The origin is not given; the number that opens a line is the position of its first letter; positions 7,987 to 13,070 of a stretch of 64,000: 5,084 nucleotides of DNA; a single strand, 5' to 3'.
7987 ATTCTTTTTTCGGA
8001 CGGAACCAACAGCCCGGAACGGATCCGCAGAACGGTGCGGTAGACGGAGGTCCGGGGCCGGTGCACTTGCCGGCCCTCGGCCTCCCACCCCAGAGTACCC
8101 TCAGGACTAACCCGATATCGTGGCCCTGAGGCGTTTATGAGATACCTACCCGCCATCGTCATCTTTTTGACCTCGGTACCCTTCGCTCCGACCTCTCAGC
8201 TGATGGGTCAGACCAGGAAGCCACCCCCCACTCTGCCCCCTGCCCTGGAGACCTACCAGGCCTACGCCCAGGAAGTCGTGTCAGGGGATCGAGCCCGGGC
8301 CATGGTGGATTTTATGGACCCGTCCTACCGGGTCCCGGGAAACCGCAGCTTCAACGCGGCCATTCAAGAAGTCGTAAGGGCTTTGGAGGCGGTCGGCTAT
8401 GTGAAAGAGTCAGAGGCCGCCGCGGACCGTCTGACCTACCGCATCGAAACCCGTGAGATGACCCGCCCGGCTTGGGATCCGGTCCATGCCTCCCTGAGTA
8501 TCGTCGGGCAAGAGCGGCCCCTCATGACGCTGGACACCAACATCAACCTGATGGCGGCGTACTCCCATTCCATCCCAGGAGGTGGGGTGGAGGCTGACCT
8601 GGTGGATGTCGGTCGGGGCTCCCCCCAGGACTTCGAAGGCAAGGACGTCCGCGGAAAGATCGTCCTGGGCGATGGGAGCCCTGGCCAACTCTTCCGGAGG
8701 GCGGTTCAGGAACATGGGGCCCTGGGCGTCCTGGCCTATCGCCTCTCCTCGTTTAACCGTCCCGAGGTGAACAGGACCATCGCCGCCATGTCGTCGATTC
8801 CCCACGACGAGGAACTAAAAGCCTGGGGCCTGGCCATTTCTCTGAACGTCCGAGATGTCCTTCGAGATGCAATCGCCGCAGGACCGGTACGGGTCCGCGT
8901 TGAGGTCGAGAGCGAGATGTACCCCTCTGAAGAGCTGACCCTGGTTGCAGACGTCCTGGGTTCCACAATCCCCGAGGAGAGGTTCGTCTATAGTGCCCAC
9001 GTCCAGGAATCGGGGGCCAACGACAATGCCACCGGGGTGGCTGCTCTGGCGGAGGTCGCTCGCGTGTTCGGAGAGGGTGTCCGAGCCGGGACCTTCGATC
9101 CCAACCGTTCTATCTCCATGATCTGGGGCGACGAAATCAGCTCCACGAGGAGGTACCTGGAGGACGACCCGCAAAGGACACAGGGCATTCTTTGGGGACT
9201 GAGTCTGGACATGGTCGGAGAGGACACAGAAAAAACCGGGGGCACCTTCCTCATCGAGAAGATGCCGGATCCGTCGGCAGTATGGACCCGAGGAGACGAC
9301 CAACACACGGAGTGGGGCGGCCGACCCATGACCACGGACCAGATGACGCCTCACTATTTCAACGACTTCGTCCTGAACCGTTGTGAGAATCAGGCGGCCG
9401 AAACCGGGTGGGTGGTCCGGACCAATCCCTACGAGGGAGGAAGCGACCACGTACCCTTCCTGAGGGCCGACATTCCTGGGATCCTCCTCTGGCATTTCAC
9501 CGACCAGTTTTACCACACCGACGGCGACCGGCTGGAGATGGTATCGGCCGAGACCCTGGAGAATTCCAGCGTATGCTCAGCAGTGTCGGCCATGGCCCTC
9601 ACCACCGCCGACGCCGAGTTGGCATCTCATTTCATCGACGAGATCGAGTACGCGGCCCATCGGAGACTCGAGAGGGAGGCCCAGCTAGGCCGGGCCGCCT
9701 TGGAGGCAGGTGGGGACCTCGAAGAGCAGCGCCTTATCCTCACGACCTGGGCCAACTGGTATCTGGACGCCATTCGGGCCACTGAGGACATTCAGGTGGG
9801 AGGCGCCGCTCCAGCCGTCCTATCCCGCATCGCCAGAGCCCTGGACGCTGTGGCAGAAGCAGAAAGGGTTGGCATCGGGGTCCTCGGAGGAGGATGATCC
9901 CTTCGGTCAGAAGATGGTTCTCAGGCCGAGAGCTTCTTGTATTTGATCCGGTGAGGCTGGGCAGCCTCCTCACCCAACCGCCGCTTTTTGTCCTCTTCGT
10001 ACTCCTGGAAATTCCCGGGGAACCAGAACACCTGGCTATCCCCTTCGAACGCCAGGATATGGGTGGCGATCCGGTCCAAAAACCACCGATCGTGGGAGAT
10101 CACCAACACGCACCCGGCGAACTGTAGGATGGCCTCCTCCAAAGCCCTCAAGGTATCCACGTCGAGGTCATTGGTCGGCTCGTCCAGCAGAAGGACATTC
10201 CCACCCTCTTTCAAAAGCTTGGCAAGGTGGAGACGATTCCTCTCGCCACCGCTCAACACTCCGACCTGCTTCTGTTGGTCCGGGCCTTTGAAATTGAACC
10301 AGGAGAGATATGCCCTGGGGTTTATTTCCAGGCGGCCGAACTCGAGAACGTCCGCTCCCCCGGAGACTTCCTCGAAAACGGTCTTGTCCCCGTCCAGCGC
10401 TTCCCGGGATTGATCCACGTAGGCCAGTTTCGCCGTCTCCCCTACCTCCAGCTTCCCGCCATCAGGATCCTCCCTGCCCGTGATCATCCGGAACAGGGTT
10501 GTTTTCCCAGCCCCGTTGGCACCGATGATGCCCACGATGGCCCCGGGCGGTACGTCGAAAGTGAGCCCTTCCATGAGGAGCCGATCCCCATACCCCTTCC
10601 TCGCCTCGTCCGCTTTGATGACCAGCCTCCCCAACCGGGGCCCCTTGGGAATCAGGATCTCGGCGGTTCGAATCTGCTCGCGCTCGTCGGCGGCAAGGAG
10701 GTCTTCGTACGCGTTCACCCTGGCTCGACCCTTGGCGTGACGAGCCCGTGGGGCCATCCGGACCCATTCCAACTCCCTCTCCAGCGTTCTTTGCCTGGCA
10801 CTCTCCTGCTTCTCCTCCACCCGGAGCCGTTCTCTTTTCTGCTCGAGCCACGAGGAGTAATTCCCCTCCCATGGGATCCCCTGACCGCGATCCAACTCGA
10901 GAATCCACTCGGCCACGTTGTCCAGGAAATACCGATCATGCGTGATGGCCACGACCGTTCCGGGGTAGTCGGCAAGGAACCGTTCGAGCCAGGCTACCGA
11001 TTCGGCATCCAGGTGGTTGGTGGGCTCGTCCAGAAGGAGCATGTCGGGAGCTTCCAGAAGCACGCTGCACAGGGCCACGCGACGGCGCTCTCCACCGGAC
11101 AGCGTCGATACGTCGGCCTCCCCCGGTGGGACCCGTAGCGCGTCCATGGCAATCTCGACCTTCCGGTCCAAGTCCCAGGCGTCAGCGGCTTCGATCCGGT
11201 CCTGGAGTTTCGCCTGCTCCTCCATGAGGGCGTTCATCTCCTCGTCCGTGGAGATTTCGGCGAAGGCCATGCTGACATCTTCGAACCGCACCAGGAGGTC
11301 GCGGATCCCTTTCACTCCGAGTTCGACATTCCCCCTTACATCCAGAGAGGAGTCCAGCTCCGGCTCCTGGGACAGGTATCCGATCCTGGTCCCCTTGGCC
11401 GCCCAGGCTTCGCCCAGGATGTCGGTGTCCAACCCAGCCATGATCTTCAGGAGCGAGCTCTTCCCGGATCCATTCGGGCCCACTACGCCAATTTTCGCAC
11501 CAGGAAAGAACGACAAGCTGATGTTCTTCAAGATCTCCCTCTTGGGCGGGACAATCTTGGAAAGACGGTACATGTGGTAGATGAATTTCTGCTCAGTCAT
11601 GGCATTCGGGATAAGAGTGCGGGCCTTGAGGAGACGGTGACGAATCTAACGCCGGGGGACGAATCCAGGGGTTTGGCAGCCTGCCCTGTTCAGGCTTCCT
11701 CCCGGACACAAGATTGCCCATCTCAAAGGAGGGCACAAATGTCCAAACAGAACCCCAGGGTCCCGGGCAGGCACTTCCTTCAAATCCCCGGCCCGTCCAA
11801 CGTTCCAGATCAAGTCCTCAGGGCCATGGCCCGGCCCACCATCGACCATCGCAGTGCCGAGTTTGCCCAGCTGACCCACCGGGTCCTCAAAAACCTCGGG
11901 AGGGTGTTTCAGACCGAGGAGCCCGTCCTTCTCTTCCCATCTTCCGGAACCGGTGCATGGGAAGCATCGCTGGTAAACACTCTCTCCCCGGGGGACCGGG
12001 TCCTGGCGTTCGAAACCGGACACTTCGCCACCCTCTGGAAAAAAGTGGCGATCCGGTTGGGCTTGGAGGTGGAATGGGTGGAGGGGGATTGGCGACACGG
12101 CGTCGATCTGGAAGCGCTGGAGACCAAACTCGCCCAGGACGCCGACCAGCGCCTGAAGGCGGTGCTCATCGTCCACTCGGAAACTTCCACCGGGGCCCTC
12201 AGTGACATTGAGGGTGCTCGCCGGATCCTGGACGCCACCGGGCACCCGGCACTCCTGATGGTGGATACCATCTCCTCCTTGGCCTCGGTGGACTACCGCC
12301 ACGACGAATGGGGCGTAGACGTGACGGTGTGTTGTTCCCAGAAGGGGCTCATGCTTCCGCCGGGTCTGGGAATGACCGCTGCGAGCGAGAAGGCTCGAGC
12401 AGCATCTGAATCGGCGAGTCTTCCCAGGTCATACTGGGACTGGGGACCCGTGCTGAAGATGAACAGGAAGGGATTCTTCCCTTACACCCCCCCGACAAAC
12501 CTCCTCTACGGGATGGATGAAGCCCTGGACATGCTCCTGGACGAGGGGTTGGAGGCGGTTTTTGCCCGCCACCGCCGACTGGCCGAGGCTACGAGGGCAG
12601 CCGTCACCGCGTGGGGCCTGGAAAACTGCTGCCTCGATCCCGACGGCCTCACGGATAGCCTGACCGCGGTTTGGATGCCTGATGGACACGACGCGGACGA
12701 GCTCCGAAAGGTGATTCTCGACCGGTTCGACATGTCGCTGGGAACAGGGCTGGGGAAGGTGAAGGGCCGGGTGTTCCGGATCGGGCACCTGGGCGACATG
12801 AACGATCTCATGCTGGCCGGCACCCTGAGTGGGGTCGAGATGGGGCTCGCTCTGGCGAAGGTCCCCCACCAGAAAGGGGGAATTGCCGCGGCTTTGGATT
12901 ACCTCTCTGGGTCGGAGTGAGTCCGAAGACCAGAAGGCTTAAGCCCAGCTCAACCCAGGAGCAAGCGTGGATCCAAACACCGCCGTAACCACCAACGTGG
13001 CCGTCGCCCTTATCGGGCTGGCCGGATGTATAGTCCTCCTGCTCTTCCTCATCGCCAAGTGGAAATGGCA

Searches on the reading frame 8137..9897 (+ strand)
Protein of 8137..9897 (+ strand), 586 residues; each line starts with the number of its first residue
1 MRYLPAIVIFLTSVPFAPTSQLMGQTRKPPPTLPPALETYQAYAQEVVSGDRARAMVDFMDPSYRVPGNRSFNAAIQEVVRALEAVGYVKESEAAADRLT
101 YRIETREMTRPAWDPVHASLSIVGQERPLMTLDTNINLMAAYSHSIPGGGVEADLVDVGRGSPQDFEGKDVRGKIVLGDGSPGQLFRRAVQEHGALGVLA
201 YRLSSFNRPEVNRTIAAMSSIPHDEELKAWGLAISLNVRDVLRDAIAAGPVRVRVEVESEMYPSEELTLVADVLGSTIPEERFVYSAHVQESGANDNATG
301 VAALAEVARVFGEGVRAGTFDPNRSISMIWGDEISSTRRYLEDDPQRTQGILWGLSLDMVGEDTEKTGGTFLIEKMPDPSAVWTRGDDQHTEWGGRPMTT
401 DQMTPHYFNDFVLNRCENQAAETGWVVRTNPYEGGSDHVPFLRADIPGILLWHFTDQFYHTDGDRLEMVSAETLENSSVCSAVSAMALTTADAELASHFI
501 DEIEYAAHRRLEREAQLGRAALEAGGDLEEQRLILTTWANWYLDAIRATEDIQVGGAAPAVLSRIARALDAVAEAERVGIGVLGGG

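Call 24: search_protein_families(library=pfam, proteins=[window:8137-9897:+], max_evalue=0.00001)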
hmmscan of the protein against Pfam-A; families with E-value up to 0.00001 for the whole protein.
window:8137-9897:+ (586 aa): 1 family
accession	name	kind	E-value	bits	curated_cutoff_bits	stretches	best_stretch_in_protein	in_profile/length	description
PF04389.22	Peptidase_M28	-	1.2e-12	48.3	21.3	1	276-477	9-185/193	Peptidase family M28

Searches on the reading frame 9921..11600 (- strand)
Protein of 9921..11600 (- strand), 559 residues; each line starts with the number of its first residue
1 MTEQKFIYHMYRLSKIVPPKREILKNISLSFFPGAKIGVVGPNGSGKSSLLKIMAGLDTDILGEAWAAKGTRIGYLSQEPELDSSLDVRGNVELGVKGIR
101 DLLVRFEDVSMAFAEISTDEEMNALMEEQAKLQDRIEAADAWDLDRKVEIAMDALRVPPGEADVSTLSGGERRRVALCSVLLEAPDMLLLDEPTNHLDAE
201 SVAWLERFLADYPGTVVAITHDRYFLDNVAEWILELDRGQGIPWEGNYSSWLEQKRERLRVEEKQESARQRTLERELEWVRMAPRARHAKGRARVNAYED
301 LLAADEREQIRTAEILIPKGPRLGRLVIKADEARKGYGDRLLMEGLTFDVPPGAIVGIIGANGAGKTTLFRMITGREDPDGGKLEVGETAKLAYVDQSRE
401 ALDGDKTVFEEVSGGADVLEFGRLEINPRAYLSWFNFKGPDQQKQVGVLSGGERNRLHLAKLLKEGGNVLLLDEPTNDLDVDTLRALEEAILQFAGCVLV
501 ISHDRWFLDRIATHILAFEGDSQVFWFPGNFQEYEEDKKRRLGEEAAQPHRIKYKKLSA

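Call 24: search_protein_families(library=pfam, proteins=[window:9921-11600:-], max_evalue=0.00001)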
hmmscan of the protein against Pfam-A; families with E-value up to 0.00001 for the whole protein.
window:9921-11600:- (559 aa): 5 families
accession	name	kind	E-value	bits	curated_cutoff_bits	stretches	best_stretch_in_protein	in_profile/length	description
PF00005.33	ABC_tran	-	8.1e-52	175.9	25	2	24-195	1-137/137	ABC transporter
PF13304.12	AAA_21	-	1.2e-16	62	27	0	166-227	237-304/304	AAA domain, putative AbiEii toxin, Type IV TA system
PF12848.13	ABC_tran_Xtn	-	2.4e-10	40.8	25.9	1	234-301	1-70/85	ABC transporter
PF02463.25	SMC_N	-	5.2e-09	36.3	40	0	28-228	19-204/220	RecF/RecN/SMC N terminal domain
PF13476.12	AAA_23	-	9.2e-06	26.9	27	0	347-374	14-40/201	AAA domain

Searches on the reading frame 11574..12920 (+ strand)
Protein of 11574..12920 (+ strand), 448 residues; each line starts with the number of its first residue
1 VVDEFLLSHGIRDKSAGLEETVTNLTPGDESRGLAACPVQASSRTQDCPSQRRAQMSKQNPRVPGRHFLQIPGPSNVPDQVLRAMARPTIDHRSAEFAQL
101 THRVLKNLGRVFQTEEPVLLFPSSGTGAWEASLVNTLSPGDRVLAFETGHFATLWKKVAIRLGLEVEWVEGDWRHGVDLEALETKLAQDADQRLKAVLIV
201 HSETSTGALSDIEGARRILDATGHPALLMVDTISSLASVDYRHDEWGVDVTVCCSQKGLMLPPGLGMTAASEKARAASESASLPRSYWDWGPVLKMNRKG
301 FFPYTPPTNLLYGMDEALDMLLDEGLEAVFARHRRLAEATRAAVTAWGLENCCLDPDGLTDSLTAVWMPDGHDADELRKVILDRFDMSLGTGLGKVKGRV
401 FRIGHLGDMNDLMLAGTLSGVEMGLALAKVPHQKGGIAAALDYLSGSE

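Call 24: search_protein_families(library=pfam, proteins=[window:11574-12920:+], max_evalue=0.00001)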
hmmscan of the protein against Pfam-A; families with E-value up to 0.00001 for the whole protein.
window:11574-12920:+ (448 aa): 1 family
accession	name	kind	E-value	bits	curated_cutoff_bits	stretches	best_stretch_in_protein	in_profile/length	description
PF00266.25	Aminotran_5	-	5.5e-22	78.7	21.5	1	70-375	4-323/371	Aminotransferase class-V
